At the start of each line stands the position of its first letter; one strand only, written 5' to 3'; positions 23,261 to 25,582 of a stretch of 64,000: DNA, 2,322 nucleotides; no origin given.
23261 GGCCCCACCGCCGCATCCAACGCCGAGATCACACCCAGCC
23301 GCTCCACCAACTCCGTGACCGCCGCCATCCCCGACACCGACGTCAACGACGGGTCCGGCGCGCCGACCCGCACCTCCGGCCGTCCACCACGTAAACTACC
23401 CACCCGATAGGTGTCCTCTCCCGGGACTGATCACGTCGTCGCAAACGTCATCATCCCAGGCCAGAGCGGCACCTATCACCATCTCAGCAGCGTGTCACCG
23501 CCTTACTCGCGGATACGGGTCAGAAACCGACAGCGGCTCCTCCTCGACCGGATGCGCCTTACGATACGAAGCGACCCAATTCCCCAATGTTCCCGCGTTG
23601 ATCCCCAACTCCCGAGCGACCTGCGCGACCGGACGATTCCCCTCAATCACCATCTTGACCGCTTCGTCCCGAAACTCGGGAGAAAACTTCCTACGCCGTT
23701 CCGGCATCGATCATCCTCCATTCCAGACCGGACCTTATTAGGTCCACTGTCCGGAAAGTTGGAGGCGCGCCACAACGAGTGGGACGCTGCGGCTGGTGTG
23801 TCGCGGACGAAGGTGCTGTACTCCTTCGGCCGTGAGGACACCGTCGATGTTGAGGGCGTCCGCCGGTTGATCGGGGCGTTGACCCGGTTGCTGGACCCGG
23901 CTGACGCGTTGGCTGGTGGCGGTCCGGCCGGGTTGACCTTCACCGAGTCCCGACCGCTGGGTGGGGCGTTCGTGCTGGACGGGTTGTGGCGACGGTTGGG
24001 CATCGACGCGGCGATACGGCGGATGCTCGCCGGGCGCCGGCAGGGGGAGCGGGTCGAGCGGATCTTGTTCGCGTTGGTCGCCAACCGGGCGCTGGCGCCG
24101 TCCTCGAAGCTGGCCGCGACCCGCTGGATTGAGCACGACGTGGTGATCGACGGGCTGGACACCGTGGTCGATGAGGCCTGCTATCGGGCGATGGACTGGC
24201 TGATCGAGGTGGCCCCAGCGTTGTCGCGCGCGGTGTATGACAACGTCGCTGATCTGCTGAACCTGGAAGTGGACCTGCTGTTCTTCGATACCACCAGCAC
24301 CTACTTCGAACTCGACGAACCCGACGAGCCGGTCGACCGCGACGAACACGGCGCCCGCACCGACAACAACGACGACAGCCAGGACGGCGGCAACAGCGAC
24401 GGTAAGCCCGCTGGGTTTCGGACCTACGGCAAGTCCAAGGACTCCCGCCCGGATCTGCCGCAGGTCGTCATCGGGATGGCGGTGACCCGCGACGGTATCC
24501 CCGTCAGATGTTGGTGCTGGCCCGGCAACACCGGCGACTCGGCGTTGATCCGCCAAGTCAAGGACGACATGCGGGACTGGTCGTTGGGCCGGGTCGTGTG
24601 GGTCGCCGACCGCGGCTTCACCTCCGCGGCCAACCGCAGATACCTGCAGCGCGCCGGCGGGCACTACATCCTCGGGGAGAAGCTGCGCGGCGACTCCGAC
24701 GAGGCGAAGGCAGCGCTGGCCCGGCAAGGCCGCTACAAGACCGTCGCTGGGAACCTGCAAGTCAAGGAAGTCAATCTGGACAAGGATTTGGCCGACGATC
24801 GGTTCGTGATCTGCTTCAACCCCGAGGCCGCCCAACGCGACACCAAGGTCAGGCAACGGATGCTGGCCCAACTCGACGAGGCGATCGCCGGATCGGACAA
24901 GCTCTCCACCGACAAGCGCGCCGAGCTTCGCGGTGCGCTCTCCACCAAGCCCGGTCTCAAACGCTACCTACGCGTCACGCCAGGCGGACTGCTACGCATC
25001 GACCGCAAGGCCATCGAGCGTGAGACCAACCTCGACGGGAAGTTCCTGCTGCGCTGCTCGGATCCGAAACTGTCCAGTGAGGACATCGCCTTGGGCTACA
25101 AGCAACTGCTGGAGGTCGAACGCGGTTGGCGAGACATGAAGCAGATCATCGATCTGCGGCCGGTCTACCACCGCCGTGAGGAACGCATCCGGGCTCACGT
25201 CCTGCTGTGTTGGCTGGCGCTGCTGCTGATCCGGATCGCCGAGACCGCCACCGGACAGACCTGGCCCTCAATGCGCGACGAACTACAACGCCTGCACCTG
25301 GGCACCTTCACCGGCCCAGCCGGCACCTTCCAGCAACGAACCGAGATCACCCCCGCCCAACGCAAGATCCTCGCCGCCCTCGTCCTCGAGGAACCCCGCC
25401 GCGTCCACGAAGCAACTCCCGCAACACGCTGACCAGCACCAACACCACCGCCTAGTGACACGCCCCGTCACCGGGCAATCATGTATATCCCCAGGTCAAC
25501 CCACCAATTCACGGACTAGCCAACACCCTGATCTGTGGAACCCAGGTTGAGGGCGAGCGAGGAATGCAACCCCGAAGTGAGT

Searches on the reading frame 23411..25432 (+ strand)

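Call 12: search_protein_families(library=pfam, proteins=[window:23411-25432:+], max_evalue=0.01)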
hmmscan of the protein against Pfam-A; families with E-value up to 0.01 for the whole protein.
window:23411-25432:+ (673 aa): 1 family
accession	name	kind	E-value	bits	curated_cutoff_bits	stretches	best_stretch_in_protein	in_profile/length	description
PF01609.27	DDE_Tnp_1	-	1e-10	42.2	23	1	359-606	44-200/200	Transposase DDE domain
